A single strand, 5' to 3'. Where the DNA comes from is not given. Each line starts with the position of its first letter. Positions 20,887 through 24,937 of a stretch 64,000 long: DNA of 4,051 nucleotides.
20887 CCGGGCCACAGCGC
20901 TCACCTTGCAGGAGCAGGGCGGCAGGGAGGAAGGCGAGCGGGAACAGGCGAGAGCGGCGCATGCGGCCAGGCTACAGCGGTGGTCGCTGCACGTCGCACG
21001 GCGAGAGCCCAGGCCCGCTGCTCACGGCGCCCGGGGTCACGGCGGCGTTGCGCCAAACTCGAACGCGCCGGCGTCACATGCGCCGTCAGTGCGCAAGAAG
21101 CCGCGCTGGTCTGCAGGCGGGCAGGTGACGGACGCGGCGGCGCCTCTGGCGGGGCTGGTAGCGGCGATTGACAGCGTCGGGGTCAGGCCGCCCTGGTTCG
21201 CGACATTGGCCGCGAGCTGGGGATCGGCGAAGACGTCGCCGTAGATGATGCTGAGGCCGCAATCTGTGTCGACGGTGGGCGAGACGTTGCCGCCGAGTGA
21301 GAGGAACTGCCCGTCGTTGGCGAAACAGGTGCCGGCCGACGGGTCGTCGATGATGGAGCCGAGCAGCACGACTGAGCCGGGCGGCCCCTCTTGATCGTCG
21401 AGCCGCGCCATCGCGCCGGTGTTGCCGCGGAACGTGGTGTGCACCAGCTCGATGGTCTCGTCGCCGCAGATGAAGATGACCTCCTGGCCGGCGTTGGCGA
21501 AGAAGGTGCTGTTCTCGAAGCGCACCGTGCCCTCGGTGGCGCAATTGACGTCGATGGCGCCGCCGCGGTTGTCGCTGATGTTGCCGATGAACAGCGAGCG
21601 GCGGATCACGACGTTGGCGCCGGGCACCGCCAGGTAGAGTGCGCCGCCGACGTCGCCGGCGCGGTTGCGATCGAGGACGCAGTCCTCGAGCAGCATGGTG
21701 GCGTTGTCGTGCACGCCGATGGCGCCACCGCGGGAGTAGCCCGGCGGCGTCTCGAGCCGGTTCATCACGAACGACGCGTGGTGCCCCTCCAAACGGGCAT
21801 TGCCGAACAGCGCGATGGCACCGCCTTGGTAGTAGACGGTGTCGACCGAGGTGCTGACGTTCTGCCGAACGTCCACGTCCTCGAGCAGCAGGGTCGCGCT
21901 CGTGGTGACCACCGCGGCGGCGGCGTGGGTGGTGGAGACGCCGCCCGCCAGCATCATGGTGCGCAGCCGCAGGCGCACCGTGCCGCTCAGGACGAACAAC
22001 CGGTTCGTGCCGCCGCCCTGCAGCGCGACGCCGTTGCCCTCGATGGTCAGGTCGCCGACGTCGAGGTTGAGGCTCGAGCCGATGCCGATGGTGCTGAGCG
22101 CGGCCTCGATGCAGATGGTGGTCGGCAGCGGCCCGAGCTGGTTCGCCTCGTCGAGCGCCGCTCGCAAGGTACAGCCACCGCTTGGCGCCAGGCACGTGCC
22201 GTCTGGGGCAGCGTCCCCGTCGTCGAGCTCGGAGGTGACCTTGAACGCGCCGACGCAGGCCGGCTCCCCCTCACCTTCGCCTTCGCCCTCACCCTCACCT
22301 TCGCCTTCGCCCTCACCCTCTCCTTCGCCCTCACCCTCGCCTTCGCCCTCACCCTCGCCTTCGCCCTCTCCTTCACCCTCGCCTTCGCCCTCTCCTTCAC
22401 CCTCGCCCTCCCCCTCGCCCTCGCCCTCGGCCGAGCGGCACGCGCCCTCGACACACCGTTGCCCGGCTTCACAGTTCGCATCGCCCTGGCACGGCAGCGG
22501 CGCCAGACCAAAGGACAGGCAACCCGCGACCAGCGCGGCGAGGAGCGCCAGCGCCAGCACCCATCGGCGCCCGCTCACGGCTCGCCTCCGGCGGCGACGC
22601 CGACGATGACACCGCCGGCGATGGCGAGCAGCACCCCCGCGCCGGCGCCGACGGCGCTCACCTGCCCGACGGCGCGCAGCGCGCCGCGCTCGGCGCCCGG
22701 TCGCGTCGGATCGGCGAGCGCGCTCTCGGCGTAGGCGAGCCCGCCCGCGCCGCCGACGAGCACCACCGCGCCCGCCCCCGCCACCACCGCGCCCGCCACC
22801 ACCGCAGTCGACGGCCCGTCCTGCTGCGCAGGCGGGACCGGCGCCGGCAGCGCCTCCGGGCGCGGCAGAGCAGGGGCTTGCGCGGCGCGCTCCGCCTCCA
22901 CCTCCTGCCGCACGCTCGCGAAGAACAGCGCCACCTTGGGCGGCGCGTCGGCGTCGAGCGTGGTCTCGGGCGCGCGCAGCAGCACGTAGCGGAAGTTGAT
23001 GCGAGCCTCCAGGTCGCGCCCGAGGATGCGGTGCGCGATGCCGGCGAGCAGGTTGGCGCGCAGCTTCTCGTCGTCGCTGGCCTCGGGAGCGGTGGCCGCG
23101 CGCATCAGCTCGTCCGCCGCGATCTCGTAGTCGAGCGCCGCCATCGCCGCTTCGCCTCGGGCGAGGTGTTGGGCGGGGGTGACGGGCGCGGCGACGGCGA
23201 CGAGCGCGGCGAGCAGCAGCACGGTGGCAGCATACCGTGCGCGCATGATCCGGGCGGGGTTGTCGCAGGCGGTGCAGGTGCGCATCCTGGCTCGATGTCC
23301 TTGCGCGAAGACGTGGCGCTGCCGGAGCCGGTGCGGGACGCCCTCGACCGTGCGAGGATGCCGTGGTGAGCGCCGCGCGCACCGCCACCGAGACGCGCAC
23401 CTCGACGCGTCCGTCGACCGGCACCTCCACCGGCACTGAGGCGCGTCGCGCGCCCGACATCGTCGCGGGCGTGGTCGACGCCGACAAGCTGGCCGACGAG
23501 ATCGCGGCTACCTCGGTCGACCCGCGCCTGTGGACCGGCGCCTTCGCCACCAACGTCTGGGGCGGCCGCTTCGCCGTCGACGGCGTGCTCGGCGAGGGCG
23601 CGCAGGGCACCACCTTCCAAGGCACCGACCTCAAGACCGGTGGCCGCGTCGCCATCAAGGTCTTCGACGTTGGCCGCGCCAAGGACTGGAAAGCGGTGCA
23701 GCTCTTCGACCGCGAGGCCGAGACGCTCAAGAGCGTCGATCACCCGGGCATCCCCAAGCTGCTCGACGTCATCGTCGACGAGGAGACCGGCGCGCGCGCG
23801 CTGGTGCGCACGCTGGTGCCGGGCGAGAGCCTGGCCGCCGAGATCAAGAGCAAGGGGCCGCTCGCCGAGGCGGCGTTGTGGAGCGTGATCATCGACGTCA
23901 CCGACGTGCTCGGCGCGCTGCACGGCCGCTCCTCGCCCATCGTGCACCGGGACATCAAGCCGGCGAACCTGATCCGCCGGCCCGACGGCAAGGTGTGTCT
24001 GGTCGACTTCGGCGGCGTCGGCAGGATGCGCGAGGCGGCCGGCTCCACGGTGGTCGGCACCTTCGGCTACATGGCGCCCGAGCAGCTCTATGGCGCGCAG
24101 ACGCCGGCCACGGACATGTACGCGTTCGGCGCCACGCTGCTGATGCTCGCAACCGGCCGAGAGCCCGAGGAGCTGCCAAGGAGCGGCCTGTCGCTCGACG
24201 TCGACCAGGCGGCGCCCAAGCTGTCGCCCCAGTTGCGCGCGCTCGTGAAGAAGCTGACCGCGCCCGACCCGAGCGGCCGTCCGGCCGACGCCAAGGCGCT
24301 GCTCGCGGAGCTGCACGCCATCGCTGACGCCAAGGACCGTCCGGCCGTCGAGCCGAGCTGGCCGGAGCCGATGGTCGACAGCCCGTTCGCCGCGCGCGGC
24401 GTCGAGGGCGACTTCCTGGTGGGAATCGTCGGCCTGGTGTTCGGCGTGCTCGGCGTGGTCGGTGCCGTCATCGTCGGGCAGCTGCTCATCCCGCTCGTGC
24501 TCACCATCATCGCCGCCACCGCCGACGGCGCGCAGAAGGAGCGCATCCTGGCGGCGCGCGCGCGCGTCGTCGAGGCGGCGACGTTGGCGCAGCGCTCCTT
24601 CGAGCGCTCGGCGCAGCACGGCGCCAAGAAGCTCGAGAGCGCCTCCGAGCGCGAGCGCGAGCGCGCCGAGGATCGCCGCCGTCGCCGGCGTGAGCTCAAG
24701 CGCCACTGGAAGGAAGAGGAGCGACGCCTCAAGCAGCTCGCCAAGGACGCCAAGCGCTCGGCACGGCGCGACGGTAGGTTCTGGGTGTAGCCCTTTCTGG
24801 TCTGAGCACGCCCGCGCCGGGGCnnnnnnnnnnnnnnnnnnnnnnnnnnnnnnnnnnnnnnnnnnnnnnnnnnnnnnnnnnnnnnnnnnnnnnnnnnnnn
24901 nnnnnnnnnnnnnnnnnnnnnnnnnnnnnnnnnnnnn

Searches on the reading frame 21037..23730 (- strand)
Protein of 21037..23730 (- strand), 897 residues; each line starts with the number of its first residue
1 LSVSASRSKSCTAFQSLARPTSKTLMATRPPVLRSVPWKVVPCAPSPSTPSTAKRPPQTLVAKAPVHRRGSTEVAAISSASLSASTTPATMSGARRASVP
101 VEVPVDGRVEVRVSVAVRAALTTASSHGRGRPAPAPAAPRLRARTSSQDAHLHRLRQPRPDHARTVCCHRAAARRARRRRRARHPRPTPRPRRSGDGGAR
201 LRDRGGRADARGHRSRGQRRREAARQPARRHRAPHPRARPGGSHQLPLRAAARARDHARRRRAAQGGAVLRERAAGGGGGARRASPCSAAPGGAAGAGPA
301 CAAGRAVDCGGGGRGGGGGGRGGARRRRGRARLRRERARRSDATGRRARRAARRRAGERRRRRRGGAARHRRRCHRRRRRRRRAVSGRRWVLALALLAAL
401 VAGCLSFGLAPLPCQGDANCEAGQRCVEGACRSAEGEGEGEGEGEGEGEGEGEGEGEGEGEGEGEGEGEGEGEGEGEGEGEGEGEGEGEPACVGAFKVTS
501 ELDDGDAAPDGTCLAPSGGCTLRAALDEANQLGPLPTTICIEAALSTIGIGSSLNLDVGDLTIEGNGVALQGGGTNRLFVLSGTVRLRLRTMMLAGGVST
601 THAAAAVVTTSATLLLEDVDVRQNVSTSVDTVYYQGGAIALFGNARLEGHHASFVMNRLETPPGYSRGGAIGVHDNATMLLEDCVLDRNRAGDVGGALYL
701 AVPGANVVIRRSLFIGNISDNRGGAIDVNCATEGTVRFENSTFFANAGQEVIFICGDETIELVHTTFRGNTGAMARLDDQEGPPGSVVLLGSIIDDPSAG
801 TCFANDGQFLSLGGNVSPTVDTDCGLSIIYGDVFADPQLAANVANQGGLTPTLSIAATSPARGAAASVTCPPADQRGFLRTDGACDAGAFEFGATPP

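Call 46: search_protein_families(library=pfam, proteins=[window:21037-23730:-], max_evalue=0.0001)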
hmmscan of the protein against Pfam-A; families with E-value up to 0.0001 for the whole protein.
window:21037-23730:- (897 aa): 2 families
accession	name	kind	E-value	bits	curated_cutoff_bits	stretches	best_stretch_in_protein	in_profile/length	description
PF22807.2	TrAA12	-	7.3e-07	28.3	30.9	1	437-488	384-435/463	TrAA12-like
PF13229.12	Beta_helix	-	6e-05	23.2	25.9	1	624-767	21-153/158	Right handed beta helix region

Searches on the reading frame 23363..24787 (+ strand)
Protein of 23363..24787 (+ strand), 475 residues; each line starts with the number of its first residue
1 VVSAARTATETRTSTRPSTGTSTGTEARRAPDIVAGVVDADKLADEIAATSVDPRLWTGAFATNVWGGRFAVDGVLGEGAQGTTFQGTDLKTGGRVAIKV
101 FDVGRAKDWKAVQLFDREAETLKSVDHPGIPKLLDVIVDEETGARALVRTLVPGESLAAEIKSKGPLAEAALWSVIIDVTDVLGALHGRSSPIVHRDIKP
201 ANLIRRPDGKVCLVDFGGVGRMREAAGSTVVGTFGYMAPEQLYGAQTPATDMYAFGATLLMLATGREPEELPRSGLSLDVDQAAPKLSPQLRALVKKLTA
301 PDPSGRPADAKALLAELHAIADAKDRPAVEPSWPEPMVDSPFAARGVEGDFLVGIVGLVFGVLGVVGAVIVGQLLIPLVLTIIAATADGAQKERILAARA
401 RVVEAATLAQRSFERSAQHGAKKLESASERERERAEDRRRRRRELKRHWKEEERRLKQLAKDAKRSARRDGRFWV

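Call 43: search_protein_families(library=ncbifam, proteins=[window:23363-24787:+], max_evalue=0.001)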
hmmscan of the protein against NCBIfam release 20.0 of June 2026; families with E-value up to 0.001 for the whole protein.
window:23363-24787:+ (475 aa): 9 families
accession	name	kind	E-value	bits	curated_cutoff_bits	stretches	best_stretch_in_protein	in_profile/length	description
NF033483.0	PknB_PASTA_kin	equivalog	1.1e-38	133.7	450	1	65-325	4-273/563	Stk1 family PASTA domain-containing Ser/Thr kinase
NF047741.1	antiphage_MADS6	equivalog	1.1e-33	116.7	460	2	136-334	264-473/612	methylation-associated defense system protein kinase MAD6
NF038150.1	lanthi_synth_IV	equivalog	2e-33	115.7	650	1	63-327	184-463/851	class IV lanthionine synthetase LanL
NF052427.1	StpK7MSMEG_1200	equivalog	7.3e-20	71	900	1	68-268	7-208/601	serine/threonine protein kinase StpK7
NF033442.0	BREX_PglW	equivalog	3.2e-19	68.2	990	2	60-216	504-657/1391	BREX system serine/threonine kinase PglW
TIGR03903.1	TOMM_kin_cyc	equivalog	7.8e-19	67.1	705.75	1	91-266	1-186/1267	TOMM system kinase/cyclase fusion protein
NF038151.1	lanthi_synth_III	equivalog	6.7e-16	57.8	575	1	68-274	220-435/833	class III lanthionine synthetase LanKC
NF009651.0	PRK13184.1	equivalog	5.7e-08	31.2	839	1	70-266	4-228/932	serine/threonine-protein kinase PknD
NF043056.1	T4SS_LegK1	equivalog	4.4e-07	28.9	550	1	193-259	210-280/516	Dot/Icm T4SS effector kinase LegK1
